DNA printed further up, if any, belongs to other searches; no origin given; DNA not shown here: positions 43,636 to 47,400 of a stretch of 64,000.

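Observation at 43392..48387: AT-rich two-gene cassette (DUF2971-like + 1154-aa transmembrane multidomain protein) is the only accessory DNA in the window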

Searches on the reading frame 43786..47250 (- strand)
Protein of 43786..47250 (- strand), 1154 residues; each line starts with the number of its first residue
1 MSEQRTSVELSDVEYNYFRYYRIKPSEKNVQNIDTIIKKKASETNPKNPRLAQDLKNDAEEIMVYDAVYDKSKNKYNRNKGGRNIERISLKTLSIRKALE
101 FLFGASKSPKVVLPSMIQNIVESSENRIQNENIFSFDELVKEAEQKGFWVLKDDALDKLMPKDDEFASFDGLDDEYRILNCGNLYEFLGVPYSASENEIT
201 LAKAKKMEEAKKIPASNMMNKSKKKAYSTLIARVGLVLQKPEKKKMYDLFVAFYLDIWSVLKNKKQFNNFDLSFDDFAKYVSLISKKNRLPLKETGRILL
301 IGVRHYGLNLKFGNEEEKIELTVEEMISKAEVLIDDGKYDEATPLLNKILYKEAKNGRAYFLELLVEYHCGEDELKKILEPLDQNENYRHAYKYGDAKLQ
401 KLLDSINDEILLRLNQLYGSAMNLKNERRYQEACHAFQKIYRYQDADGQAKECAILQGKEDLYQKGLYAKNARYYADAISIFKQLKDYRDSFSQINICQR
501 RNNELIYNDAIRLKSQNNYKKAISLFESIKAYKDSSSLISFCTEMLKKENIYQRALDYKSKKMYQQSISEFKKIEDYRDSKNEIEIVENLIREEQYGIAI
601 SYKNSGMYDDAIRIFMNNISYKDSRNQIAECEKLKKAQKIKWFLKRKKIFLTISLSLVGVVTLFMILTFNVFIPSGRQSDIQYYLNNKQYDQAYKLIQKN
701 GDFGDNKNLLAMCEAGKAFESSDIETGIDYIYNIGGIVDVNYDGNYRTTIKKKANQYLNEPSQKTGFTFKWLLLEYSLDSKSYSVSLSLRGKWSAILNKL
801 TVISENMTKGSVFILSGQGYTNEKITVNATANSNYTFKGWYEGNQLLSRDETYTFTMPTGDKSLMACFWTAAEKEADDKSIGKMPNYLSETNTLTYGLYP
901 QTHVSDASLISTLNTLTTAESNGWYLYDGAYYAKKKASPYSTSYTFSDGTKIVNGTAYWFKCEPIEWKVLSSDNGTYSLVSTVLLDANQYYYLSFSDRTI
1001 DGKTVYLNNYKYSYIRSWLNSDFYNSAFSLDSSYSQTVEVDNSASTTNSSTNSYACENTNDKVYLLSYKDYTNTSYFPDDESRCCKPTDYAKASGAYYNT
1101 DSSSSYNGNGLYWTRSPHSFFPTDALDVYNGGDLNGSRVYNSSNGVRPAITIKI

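Call 3: search_protein_families(library=pfam, proteins=[window:43786-47250:-], max_evalue=0.01)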
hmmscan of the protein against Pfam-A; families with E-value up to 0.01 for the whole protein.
window:43786-47250:- (1154 aa): 4 families
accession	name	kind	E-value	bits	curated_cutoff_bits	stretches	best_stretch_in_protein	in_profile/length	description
PF19789.6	DUF6273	-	1.9e-18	67.4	23.5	1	995-1153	19-171/172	Domain of unknown function (DUF6273)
PF18998.6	Flg_new_2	-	3.4e-11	43.4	23.6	1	801-870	2-71/73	Divergent InlB B-repeat domain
PF00226.36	DnaJ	-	0.0011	19.4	27.8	1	183-248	1-63/63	DnaJ domain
PF09479.16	Flg_new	-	0.0042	17.6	27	1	822-866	19-64/65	Listeria-Bacteroides repeat domain (List_Bact_rpt)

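Call 4: search_protein_families(library=padloc, proteins=[window:43786-47250:-], max_evalue=0.1)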
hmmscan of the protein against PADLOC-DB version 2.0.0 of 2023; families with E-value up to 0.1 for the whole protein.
window:43786-47250:- (1154 aa): 0 families

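Call 5: search_protein_families(library=ncbifam, proteins=[window:43786-47250:-], max_evalue=0.1)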
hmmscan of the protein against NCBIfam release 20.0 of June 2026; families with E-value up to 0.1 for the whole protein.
window:43786-47250:- (1154 aa): 5 families
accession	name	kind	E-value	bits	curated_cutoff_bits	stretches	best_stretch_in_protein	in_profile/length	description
TIGR03302.1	OM_YfiO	subfamily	0.0025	17.3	81.4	0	499-536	29-66/239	outer membrane protein assembly factor BamD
TIGR02552.1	LcrH_SycD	equivalog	0.0058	16.3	104.8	0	413-444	17-48/136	SycD/LcrH family type III secretion system chaperone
NF002141.0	PRK00977.1-5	equivalog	0.0078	16.1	92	1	523-567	42-86/93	exodeoxyribonuclease VII small subunit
NF010892.0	PRK14299.1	equivalog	0.05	12.8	392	1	184-251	6-69/291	chaperone protein DnaJ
TIGR00540.1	TPR_hemY_coli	hypoth_equivalog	0.066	12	142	0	322-386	151-216/385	heme biosynthesis-associated TPR protein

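Call 10: find_homologous_proteins(query=window:43786-47250:-)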
Query window:43786-47250:- (1154 aa): 9 proteins with E <= 0.001 among 8000 candidates.
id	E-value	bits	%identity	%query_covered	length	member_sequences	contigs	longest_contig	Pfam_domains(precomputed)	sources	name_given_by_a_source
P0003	0.0e+0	1449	54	75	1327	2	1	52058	PF09479.17,PF19789.7,PF18998.7,PF13174.13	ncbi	-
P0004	0.0e+0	1209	56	51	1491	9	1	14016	PF09479.17,PF19789.7,PF18998.7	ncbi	-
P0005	0.0e+0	1159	55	51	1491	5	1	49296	PF09479.17,PF19789.7,PF18998.7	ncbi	-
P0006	0.0e+0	1150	47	76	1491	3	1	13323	PF09479.17,PF19789.7,PF18998.7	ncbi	-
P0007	1.3e-284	965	43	100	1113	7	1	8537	PF14559.13,PF19789.7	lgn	-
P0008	2.0e-281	955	42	74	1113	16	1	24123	PF14559.13,PF19789.7,PF00515.35,PF12895.14,PF13428.13,PF07719.24,PF13174.13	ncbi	-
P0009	2.6e-276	938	43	74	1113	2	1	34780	PF14559.13,PF19789.7,PF07719.24,PF13174.13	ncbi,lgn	-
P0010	4.5e-81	291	50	27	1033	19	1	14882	PF13240.12,PF12773.14,PF13248.12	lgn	-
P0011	9.8e-23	98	23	21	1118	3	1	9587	PF14559.13,PF13424.13,PF13176.13,PF09613.17,PF13432.13,PF13428.13,PF13676.12,PF07719.24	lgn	-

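Call 12: find_encoding_contigs(protein=P0003, flank=10000, max_places=4)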
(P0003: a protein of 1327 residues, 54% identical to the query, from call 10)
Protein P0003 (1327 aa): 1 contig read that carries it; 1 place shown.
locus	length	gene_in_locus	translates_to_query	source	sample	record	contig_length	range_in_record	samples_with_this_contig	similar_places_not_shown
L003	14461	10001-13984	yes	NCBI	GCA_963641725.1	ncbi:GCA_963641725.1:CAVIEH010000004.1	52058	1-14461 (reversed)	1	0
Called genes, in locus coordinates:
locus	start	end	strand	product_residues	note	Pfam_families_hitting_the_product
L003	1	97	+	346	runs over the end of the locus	PF06144:DNA_pol3_delta, PF21694:DNA_pol3_delta_C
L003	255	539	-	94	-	PF01649:Ribosomal_S20p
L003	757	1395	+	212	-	PF01791:DeoC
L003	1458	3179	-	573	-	PF00753:Lactamase_B, PF12706:Lactamase_B_2 (weak), PF07521:RMMBL (faint), PF22505:RNase_J_b_CASP, PF17770:RNase_J_C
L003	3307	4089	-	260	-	PF03372:Exo_endo_phos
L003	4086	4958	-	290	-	PF00795:CN_hydrolase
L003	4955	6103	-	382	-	PF04371:PAD_porph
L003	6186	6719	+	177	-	PF01965:DJ-1_PfpI, PF07685:GATase_3 (weak)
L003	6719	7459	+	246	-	PF02674:Colicin_V (weak)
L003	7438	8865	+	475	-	PF00485:PRK (weak)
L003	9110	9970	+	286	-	PF11185:DUF2971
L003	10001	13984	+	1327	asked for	PF13174:TPR_6 (faint), PF09479:Flg_new, PF18998:Flg_new_2, PF19789:DUF6273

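Call 16: find_encoding_contigs(protein=P0005, flank=8000, max_places=3)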
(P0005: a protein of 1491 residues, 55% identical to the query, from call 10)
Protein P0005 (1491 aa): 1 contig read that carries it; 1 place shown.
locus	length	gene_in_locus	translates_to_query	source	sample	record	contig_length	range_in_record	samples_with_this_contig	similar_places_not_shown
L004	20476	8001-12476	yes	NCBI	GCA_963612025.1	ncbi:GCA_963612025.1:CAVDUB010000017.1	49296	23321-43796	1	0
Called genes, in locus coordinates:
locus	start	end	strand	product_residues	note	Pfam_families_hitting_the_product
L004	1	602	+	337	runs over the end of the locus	PF00356:LacI, PF00532:Peripla_BP_1 (weak), PF13407:Peripla_BP_4, PF13377:Peripla_BP_3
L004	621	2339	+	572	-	PF06160:EzrA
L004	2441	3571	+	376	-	PF00266:Aminotran_5, PF01041:DegT_DnrJ_EryC1 (weak)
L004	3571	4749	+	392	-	PF22025:ThiI_fer, PF02926:THUMP, PF02568:ThiI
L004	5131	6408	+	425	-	PF13173:AAA_14, PF13635:DUF4143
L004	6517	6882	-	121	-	PF00453:Ribosomal_L20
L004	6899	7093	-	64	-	PF01632:Ribosomal_L35p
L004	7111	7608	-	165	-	PF05198:IF3_N, PF00707:IF3_C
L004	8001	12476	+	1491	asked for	PF09479:Flg_new, PF18998:Flg_new_2, PF19789:DUF6273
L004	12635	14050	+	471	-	PF00890:FAD_binding_2 (faint), PF01266:DAO (faint), PF03486:HI0933_like (faint), PF07992:Pyr_redox_2 (faint), PF21688:FAD-depend_C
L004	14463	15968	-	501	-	PF03008:DUF234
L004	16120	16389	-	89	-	PF01637:ATPase_2, PF13173:AAA_14 (weak)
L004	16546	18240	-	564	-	PF01547:SBP_bac_1 (weak), PF13416:SBP_bac_8, PF13343:SBP_bac_6 (weak)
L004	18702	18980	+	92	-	-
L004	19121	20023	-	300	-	PF00528:BPD_transp_1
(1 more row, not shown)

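Call 17: find_encoding_contigs(protein=P0008, flank=8000, max_places=3)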
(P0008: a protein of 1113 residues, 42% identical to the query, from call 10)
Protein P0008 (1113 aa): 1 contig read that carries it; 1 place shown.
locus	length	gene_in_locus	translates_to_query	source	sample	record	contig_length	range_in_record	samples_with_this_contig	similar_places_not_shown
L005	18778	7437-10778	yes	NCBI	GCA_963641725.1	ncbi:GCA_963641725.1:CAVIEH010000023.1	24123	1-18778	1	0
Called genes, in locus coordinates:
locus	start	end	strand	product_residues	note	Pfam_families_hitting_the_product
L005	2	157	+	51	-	?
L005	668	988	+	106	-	-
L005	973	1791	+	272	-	PF01790:LGT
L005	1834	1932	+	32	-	-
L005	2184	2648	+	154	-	PF01885:PTS_2-RNA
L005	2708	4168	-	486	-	PF03577:Peptidase_C69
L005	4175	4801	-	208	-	PF00293:NUDIX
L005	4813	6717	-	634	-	PF05649:Peptidase_M13_N, PF01431:Peptidase_M13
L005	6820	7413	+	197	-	PF18907:DUF5662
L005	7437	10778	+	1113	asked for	PF14559:TPR_19 (faint), PF12895:ANAPC3 (faint), PF00515:TPR_1 (faint), PF07719:TPR_2 (faint), PF13174:TPR_6 (faint), PF13428:TPR_14 (faint), PF19789:DUF6273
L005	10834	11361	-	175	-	PF13353:Fer4_12, PF04055:Radical_SAM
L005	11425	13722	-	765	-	PF03477:ATP-cone, PF13597:NRDD, PF01228:Gly_radical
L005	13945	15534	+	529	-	PF00005:ABC_tran, PF02463:SMC_N (faint), PF13304:AAA_21 (faint), PF12848:ABC_tran_Xtn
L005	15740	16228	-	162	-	-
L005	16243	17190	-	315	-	-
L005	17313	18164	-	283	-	PF00082:Peptidase_S8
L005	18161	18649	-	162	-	-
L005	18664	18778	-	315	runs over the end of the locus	-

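Call 18: find_encoding_contigs(protein=P0009, flank=8000, max_places=3)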
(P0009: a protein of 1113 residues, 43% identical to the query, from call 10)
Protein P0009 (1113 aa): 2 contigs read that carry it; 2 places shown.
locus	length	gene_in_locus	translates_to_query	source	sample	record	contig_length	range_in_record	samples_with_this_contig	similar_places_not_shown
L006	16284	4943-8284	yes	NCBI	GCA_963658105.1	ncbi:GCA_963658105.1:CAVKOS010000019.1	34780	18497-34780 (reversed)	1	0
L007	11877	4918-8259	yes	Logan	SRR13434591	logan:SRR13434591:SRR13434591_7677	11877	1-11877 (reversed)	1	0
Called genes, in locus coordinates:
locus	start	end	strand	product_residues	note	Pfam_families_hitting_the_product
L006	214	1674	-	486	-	PF03577:Peptidase_C69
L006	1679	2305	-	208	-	PF00293:NUDIX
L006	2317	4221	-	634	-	PF05649:Peptidase_M13_N, PF01431:Peptidase_M13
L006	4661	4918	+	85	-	-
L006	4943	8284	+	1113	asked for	PF14559:TPR_19 (faint), PF07719:TPR_2 (faint), PF13174:TPR_6 (faint), PF19789:DUF6273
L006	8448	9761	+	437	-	PF13173:AAA_14, PF13635:DUF4143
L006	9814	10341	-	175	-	PF13353:Fer4_12, PF04055:Radical_SAM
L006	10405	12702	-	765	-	PF03477:ATP-cone, PF13597:NRDD, PF01228:Gly_radical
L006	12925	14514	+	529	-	PF00005:ABC_tran, PF02463:SMC_N (faint), PF13304:AAA_21 (faint), PF12848:ABC_tran_Xtn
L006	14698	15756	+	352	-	PF07693:KAP_NTPase (faint), PF13173:AAA_14 (faint)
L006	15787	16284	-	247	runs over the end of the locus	PF00072:Response_reg, PF04397:LytTR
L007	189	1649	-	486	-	PF03577:Peptidase_C69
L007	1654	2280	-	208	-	PF00293:NUDIX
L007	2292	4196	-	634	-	PF05649:Peptidase_M13_N, PF01431:Peptidase_M13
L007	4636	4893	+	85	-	-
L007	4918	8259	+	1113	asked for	PF14559:TPR_19 (faint), PF07719:TPR_2 (faint), PF13174:TPR_6 (faint), PF19789:DUF6273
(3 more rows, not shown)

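Call 26: search_solved_structures(query=A3, max_evalue=1)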
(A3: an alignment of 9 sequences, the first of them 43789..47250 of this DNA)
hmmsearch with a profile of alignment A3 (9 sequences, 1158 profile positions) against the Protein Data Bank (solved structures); distinct sequences matched with E-value up to 1: 14.
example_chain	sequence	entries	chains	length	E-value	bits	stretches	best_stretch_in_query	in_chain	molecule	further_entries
2lni_A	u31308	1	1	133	0.00057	20.8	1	423-514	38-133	Stress-induced-phosphoprotein 1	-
2dmx_A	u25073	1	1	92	0.0041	17.9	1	181-248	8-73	DnaJ homolog subfamily B member 8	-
2ctp_A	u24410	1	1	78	0.0084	16.9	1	182-250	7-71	DnaJ homolog subfamily B member 12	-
6iws_A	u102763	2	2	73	0.015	16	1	178-250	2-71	DnaJ homolog subfamily A member 3, mitochondrial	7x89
2r5s_A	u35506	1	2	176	0.021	15.6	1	293-396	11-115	Uncharacterized protein VP0806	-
2dn9_A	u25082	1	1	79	0.026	15.2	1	182-250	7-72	DnaJ homolog subfamily A member 3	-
2lgw_A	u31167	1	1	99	0.039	14.7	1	184-250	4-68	DnaJ homolog subfamily B member 2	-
2mlw_A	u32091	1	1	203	0.057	14.1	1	507-606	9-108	Type-1Ba cytolytic delta-endotoxin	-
6u3r_A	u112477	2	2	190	0.15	12.8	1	182-250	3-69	DnaJ homolog subfamily B member 6,DnaJ homolog subfamily B member 6 | DnaJ homolog subfamily B member 6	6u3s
9dyv_A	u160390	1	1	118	0.19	12.4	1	182-250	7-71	Chaperone protein DnaJ 2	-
4j7z_A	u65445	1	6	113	0.2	12.3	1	182-250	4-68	Chaperone protein DnaJ 2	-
2ej7_A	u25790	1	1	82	0.21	12.2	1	182-250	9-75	HCG3 gene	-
5j78_A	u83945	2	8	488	0.42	11.3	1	94-174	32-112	Acetaldehyde dehydrogenase (Acetylating)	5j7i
7zhs_A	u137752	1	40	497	0.75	10.4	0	183-250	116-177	Ubiquitin-like protein SMT3,DnaJ homolog subfamily A member 2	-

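Call 74: search_protein_families(library=phrogs, proteins=[window:43786-47250:-], max_evalue=0.01)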
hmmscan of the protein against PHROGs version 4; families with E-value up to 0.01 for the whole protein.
window:43786-47250:- (1154 aa): 1 family
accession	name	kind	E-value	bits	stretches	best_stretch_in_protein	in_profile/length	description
phrog_9958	-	unknown function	2.8e-05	24.5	1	960-1153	16-175/210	-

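Call 91: search_protein_families(library=phrogs, proteins=[L005:6820-7410:+], max_evalue=0.1)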
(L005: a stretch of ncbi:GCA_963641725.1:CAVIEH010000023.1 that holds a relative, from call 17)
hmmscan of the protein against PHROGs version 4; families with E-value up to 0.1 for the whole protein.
L005:6820-7410:+ (197 aa): 1 family
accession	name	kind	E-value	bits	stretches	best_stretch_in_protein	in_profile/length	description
phrog_20637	-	unknown function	5.4e-12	47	1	35-160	43-163/174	-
